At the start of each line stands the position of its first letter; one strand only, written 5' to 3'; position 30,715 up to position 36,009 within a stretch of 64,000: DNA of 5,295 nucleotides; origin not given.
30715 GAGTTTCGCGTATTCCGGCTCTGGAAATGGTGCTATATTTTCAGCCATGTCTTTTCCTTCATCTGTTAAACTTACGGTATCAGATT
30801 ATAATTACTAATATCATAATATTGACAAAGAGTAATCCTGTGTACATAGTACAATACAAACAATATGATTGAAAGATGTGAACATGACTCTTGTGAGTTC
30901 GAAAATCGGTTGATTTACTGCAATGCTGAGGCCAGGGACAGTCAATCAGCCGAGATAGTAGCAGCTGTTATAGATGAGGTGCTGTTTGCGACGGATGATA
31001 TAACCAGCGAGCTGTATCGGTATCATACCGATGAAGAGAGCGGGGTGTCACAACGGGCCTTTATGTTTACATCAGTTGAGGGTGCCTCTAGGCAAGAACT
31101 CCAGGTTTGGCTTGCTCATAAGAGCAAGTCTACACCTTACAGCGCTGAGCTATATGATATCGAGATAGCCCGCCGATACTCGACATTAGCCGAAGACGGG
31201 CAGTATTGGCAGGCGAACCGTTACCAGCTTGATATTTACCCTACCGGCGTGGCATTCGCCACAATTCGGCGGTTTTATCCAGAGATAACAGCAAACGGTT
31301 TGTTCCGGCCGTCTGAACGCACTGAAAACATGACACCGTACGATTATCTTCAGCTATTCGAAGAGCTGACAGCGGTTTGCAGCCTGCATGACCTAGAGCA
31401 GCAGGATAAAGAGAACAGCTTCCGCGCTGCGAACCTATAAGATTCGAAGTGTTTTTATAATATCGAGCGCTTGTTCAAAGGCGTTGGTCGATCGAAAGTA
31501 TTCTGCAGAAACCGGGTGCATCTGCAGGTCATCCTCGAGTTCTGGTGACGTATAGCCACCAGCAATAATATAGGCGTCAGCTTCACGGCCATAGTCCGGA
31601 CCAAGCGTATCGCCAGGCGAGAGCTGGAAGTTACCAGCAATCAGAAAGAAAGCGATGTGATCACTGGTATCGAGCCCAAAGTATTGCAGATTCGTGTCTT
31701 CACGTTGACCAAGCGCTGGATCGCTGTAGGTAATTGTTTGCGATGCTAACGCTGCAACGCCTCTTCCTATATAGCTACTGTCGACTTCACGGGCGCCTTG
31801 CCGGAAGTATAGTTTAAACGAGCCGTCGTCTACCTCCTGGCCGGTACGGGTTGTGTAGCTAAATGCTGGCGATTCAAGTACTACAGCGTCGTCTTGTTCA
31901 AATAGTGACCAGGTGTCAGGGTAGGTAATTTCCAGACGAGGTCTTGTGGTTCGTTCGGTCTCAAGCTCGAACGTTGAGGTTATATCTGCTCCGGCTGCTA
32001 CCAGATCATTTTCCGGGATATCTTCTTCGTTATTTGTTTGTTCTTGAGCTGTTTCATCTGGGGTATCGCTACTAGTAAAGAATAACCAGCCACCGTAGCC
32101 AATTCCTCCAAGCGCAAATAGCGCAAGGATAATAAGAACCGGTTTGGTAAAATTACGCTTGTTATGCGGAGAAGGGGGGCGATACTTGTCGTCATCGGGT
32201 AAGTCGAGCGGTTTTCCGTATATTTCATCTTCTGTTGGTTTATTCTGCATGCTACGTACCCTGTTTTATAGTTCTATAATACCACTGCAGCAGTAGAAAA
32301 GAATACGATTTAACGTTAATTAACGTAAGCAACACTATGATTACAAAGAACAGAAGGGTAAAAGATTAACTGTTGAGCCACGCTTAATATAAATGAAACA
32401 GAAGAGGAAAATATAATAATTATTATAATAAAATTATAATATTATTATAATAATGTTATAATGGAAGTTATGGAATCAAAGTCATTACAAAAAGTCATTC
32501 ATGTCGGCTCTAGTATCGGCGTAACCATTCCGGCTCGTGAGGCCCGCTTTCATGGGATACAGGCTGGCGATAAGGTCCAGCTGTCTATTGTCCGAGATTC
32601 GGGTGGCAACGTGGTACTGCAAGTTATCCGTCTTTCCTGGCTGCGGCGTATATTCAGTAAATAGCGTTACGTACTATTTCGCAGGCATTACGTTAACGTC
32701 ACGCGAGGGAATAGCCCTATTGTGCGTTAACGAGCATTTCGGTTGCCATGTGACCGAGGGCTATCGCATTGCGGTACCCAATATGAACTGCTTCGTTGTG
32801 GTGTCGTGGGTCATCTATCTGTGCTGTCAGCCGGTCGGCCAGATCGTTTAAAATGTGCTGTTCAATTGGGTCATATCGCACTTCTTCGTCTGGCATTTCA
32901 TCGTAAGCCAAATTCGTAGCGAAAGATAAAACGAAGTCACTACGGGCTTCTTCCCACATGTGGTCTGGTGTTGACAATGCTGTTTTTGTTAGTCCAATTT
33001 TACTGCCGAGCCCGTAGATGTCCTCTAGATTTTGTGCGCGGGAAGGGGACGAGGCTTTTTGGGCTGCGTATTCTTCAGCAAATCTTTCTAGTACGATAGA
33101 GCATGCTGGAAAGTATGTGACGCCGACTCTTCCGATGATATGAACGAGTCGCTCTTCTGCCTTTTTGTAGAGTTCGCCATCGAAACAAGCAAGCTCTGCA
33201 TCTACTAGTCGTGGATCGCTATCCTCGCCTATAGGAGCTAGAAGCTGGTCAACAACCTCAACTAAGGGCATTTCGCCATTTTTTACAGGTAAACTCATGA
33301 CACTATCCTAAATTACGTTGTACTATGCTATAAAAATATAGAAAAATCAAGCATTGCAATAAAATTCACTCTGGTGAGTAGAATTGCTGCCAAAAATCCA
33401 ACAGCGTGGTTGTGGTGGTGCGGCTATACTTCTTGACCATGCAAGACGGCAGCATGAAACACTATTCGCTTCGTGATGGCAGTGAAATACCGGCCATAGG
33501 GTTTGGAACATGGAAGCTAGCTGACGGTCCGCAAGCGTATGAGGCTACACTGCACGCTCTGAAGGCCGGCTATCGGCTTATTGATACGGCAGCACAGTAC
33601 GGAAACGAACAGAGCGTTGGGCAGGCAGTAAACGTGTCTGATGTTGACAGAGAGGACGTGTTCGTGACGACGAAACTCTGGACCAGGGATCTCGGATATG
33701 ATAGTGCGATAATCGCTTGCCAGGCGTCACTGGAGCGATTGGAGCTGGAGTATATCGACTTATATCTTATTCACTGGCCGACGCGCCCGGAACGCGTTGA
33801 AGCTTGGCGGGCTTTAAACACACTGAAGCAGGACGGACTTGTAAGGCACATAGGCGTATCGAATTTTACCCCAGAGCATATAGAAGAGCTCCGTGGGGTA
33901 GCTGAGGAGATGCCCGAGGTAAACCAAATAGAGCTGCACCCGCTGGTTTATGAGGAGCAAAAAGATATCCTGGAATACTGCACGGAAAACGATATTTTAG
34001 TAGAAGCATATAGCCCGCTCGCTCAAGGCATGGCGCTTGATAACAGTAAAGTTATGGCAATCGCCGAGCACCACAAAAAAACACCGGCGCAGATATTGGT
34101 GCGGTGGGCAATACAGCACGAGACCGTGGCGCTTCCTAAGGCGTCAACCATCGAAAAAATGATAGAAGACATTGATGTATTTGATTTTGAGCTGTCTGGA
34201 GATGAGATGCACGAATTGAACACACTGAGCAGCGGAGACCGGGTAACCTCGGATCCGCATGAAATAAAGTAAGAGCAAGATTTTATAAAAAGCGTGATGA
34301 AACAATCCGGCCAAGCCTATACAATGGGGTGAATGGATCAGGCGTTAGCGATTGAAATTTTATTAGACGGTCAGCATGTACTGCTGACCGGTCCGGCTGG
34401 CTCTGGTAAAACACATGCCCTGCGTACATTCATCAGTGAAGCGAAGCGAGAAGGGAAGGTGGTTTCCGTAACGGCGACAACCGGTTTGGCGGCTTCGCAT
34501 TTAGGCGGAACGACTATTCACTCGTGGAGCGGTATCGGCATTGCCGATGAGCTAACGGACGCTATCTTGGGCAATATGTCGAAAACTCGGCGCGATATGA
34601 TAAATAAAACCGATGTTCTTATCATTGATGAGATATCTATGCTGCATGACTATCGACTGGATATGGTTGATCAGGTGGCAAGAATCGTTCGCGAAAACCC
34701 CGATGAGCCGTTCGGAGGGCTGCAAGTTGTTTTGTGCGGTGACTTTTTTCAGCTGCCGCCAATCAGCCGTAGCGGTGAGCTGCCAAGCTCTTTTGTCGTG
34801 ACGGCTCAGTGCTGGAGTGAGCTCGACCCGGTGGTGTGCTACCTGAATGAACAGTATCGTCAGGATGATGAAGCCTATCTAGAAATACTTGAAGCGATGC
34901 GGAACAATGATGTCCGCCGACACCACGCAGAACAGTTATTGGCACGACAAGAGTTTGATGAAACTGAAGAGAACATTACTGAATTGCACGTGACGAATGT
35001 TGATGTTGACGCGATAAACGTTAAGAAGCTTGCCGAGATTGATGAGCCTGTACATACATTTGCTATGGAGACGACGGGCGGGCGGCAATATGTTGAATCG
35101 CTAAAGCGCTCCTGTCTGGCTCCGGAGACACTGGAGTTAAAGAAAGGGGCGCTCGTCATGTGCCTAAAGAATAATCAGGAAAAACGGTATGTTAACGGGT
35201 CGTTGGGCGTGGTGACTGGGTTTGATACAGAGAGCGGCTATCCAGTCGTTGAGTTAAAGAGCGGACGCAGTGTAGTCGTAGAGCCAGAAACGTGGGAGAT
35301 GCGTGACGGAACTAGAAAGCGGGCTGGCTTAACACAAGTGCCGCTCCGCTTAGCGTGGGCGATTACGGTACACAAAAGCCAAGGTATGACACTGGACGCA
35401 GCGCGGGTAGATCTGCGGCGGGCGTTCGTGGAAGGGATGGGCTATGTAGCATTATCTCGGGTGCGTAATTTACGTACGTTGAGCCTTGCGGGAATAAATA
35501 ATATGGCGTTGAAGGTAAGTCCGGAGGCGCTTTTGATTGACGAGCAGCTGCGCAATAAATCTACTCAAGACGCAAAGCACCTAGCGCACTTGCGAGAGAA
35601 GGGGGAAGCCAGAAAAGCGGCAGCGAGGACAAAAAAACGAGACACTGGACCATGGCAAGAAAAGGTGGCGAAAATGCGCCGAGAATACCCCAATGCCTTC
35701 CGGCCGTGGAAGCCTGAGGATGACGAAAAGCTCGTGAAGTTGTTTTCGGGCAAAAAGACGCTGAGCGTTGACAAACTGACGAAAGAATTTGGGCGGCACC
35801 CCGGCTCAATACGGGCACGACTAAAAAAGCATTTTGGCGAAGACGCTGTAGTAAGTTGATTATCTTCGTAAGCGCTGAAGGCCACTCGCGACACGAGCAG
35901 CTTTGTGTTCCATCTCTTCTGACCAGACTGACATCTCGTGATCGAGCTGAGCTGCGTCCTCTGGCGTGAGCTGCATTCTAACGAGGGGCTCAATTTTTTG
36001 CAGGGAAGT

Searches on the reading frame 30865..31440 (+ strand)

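Call 5: search_protein_families(library=pfam, proteins=[window:30865-31440:+], max_evalue=1)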
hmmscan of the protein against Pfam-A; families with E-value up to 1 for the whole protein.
window:30865-31440:+ (191 aa): 0 families

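Call 18: search_protein_families(library=phrogs, proteins=[window:30865-31440:+], max_evalue=1)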
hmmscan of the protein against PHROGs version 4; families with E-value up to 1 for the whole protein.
window:30865-31440:+ (191 aa): 1 family
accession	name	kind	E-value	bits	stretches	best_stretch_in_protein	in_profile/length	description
phrog_37231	-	unknown function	0.13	13.3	1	114-138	30-54/65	-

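Call 19: search_protein_families(library=padloc, proteins=[window:30865-31440:+], max_evalue=1)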
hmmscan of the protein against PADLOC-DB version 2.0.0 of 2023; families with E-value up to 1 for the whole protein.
window:30865-31440:+ (191 aa): 0 families

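Call 20: search_protein_families(library=ncbifam, proteins=[window:30865-31440:+], max_evalue=1)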
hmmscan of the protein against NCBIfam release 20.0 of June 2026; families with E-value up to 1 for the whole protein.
window:30865-31440:+ (191 aa): 0 families

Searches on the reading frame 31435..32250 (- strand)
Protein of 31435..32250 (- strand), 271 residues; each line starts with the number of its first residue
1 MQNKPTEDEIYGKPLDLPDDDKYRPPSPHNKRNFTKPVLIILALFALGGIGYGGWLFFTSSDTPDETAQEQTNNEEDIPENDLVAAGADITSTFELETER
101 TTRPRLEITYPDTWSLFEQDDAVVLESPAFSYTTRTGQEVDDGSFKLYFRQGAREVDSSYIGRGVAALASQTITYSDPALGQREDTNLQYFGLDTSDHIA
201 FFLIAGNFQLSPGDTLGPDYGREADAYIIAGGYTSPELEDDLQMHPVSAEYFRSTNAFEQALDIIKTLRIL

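Call 15: search_protein_families(library=pfam, proteins=[window:31435-32250:-], max_evalue=0.001)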
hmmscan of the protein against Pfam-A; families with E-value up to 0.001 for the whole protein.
window:31435-32250:- (271 aa): 0 families

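Call 18: search_protein_families(library=phrogs, proteins=[window:31435-32250:-], max_evalue=1)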
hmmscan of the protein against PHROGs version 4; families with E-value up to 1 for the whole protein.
window:31435-32250:- (271 aa): 1 family
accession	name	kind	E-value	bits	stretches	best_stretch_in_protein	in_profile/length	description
phrog_17928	-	unknown function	0.3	10.7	1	66-141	369-443/511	-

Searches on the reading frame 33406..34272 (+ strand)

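Call 15: search_protein_families(library=pfam, proteins=[window:33406-34272:+], max_evalue=0.001)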
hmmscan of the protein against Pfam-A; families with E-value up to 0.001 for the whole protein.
window:33406-34272:+ (288 aa): 1 family
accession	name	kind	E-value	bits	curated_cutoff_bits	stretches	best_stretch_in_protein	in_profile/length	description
PF00248.27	Aldo_ket_red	-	4.7e-56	190.4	24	1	31-274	2-289/291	Aldo/keto reductase family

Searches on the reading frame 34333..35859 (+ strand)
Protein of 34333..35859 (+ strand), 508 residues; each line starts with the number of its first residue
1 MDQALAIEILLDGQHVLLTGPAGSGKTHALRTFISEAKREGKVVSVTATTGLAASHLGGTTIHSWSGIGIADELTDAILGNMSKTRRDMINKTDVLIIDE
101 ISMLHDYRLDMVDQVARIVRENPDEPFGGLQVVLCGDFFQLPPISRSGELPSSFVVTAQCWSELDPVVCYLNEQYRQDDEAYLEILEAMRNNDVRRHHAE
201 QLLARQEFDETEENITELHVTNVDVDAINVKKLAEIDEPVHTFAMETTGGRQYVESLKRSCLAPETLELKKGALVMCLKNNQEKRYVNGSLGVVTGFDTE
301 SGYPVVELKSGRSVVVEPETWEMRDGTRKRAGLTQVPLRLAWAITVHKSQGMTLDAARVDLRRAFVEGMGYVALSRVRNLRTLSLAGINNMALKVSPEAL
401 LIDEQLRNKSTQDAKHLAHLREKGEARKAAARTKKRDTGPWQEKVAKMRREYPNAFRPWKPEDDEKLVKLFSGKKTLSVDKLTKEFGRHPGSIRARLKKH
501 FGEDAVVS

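Call 15: search_protein_families(library=pfam, proteins=[window:34333-35859:+], max_evalue=0.001)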
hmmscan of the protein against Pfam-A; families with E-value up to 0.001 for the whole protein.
window:34333-35859:+ (508 aa): 11 families
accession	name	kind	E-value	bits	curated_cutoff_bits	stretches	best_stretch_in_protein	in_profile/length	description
PF05970.20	PIF1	-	1.4e-35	123.4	25.9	1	11-180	20-192/223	PIF1-like helicase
PF13604.12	AAA_30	-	9.2e-20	71.6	27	1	2-204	5-182/191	AAA domain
PF13245.12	AAA_19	-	4.7e-14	53.2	25.1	1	3-144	1-132/134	AAA domain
PF21530.3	Pif1_2B_dom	-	5e-09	36.2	23.9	1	253-297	2-47/47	DNA helicase Pif1, 2B domain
PF13401.12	AAA_22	-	3e-08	34.5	27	1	14-136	6-122/130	AAA domain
PF00270.35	DEAD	-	1e-06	29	26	1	2-56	3-61/167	DEAD/DEAH box helicase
PF01443.25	Viral_helicase1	-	1.1e-05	25.8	21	0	18-178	3-133/228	Viral superfamily 1 RNA helicase core domain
PF13191.12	AAA_16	-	5e-05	24.3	32.6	1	13-45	24-57/167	AAA ATPase domain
PF13479.12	AAA_24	-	0.00014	22.2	27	1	14-127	3-99/195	AAA domain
PF00004.35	AAA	-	0.00027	21.8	21.2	1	16-108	1-73/131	ATPase family associated with various cellular activities (AAA)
PF10412.15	TrwB_AAD_bind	-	0.00073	19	20.5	0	7-52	9-54/387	Type IV secretion-system coupling protein DNA-binding domain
